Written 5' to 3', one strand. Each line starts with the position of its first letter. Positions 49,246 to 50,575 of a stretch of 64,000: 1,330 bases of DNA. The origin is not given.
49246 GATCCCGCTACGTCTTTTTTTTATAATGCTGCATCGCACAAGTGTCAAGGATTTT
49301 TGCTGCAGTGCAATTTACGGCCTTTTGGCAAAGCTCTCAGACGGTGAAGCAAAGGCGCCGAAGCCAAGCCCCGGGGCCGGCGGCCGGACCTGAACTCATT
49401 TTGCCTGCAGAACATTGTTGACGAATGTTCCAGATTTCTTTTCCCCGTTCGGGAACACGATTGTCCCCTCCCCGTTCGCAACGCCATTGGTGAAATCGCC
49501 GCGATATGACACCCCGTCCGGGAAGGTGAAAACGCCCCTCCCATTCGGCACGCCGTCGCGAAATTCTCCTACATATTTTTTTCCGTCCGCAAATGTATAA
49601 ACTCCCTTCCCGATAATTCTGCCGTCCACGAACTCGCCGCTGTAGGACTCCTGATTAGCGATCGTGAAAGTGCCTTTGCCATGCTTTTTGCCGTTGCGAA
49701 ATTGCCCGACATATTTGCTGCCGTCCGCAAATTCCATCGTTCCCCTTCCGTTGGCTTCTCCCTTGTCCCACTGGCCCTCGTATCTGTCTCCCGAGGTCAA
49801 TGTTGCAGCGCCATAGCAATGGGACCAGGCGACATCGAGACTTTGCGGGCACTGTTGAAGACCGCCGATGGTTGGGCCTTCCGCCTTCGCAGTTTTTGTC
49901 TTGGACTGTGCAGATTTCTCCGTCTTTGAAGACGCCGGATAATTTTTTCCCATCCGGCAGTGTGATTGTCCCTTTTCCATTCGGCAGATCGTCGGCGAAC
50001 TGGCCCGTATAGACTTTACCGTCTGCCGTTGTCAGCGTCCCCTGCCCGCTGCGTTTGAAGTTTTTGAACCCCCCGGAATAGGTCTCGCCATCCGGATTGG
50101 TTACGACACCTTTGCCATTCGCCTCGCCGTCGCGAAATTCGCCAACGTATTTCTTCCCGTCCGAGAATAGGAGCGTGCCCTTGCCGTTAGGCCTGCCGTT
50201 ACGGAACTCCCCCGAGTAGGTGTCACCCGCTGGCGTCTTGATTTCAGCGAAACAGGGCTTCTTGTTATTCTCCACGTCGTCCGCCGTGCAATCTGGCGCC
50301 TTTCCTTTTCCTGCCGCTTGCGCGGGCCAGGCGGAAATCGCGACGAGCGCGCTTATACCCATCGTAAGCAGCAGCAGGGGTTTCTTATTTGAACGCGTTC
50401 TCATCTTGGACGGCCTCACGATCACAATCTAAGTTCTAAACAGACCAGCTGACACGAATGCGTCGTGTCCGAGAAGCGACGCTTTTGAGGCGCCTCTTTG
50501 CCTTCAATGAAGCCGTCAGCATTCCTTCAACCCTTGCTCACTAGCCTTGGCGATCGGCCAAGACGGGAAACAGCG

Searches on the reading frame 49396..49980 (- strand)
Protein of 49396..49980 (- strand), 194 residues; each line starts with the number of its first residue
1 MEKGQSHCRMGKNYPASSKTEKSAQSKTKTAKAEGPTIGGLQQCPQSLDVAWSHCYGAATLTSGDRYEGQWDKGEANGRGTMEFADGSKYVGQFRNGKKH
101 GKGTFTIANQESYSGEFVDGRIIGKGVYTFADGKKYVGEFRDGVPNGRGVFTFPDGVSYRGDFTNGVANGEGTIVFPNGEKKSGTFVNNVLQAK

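Call 3: search_protein_families(library=pfam, proteins=[window:49396-49980:-], max_evalue=1)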
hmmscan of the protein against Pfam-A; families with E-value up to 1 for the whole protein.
window:49396-49980:- (194 aa): 2 families
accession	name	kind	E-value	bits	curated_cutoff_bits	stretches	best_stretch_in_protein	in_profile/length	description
PF02493.26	MORN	-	2.5e-36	121.8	22.5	5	136-156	1-21/23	MORN repeat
PF07202.18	Tcp10_C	-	6.8e-06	26.1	36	1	168-182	19-33/35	T-complex protein 10 C-terminus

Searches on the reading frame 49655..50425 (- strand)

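Call 3: search_protein_families(library=pfam, proteins=[window:49655-50425:-], max_evalue=1)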
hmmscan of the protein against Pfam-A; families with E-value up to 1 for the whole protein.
window:49655-50425:- (256 aa): 5 families
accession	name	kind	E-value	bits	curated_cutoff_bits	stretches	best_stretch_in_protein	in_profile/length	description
PF02493.26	MORN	-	4.6e-24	83.2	22.5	4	70-90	1-21/23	MORN repeat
PF22692.1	LlgE_F_G_D1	-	0.017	15.7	27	1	107-171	9-62/64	Flagellar hook protein FlgE/F/G D1 domain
PF14438.12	SM-ATX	-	0.074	13.7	29.8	0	153-167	17-31/81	Ataxin 2 SM domain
PF15513.11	DUF4651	-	0.15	12.5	22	0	138-171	23-56/61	Domain of unknown function (DUF4651)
PF07202.18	Tcp10_C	-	0.77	9.9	36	0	148-160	19-31/35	T-complex protein 10 C-terminus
